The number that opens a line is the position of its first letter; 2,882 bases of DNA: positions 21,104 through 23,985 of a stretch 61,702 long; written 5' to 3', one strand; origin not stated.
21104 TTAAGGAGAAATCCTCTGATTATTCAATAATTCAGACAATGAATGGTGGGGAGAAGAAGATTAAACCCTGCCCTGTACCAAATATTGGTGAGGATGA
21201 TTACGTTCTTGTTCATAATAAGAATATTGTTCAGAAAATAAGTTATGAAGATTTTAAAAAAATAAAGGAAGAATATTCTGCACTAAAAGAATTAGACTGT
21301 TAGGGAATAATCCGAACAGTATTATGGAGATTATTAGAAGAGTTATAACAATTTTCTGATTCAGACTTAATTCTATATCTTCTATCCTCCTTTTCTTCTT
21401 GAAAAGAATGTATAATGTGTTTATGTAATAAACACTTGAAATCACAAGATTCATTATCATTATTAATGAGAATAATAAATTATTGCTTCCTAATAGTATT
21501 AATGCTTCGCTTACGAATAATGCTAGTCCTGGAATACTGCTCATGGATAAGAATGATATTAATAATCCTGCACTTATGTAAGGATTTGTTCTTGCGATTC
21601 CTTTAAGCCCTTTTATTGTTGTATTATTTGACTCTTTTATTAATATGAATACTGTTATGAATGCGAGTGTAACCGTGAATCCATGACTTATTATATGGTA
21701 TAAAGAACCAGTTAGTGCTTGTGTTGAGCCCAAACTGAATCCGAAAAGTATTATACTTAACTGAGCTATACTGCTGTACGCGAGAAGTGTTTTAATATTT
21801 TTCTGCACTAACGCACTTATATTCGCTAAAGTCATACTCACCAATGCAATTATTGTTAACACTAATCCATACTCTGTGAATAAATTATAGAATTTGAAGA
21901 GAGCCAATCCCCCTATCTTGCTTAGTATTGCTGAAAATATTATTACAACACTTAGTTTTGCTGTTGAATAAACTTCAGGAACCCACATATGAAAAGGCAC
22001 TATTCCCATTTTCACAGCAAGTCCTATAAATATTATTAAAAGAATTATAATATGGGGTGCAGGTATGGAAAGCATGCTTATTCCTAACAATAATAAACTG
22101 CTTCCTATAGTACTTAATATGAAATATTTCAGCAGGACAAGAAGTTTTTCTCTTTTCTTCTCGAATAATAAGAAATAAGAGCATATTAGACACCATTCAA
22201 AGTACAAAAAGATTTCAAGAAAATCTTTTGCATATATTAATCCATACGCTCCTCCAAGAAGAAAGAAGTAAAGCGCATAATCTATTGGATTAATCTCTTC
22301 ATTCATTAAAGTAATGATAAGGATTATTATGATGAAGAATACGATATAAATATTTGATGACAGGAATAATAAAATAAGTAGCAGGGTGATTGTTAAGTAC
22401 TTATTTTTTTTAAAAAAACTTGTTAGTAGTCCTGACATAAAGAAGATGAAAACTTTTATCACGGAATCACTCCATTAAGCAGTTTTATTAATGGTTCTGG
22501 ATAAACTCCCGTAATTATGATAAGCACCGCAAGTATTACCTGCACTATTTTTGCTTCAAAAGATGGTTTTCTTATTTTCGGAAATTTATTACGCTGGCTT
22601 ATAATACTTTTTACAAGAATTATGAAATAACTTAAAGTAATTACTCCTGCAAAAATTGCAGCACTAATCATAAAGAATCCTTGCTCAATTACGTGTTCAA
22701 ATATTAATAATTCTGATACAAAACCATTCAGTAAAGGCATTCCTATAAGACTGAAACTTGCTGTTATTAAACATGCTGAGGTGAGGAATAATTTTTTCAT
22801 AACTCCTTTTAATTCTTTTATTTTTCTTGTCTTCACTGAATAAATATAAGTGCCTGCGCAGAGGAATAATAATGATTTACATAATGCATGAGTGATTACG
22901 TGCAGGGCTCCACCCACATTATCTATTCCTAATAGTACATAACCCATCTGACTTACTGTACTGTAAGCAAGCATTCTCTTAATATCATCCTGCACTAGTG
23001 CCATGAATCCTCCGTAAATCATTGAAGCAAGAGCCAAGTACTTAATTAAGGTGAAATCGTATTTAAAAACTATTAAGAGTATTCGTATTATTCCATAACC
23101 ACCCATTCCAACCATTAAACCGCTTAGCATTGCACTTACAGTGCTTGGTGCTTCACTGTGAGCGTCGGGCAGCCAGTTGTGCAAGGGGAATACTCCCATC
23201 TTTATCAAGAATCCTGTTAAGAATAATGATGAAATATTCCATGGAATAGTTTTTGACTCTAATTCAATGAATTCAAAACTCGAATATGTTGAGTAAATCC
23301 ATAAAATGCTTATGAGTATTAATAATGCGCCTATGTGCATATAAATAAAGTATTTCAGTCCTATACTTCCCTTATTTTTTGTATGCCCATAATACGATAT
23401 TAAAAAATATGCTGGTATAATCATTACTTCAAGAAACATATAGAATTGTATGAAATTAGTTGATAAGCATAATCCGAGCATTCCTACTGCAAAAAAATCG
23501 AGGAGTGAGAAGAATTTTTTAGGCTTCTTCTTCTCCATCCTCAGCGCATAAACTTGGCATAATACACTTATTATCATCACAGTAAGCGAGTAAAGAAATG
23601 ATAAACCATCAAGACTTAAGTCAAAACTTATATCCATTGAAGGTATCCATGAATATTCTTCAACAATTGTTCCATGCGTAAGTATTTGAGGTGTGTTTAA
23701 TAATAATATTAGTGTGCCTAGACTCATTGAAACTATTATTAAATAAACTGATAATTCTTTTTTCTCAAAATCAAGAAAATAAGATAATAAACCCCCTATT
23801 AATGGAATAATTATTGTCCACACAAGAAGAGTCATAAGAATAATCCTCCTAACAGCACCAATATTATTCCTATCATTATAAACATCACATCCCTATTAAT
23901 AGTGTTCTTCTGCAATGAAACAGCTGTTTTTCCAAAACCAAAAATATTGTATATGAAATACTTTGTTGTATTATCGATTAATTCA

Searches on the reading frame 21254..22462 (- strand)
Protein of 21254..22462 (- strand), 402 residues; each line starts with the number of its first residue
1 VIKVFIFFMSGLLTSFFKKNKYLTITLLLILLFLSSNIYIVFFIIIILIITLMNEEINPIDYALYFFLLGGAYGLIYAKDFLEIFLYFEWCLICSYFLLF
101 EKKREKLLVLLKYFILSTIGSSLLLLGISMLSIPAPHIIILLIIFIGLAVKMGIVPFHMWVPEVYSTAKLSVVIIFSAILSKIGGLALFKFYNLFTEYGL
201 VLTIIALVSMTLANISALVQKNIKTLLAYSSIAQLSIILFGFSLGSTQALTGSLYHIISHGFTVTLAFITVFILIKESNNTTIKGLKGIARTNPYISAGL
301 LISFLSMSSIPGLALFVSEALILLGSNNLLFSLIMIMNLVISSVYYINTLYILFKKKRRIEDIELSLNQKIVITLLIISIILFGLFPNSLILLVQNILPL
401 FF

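Call 8: search_protein_families(library=pfam, proteins=[window:21254-22462:-], max_evalue=0.001)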
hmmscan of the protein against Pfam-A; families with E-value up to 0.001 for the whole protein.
window:21254-22462:- (402 aa): 1 family
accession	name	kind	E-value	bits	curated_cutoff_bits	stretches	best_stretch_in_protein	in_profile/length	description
PF00361.26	Proton_antipo_M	-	3.1e-42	145.2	21.5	2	139-337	83-286/294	NADH:quinone oxidoreductase/Mrp antiporter, TM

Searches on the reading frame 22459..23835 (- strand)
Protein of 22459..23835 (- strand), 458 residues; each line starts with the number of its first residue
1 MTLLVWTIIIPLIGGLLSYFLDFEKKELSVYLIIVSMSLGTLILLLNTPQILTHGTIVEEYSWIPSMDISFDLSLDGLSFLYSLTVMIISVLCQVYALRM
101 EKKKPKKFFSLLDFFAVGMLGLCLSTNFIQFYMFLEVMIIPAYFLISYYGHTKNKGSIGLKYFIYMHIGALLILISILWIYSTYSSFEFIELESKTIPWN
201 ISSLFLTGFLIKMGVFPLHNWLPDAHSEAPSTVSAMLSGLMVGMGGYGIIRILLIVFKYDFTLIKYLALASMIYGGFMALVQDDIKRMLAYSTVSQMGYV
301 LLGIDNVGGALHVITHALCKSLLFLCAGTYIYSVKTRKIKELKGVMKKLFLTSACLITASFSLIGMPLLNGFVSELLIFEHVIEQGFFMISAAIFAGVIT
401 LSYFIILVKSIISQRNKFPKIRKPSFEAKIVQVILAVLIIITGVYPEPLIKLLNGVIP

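Call 8: search_protein_families(library=pfam, proteins=[window:22459-23835:-], max_evalue=0.001)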
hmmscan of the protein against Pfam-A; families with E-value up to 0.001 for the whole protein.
window:22459-23835:- (458 aa): 2 families
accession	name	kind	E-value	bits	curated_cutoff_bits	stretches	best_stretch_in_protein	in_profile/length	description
PF00361.26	Proton_antipo_M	-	5.4e-63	213.4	21.5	1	125-400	1-294/294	NADH:quinone oxidoreductase/Mrp antiporter, TM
PF00662.26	Proton_antipo_N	-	0.00012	22.3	24.5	1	63-99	1-39/51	NADH-Ubiquinone oxidoreductase (complex I), chain 5 N-terminus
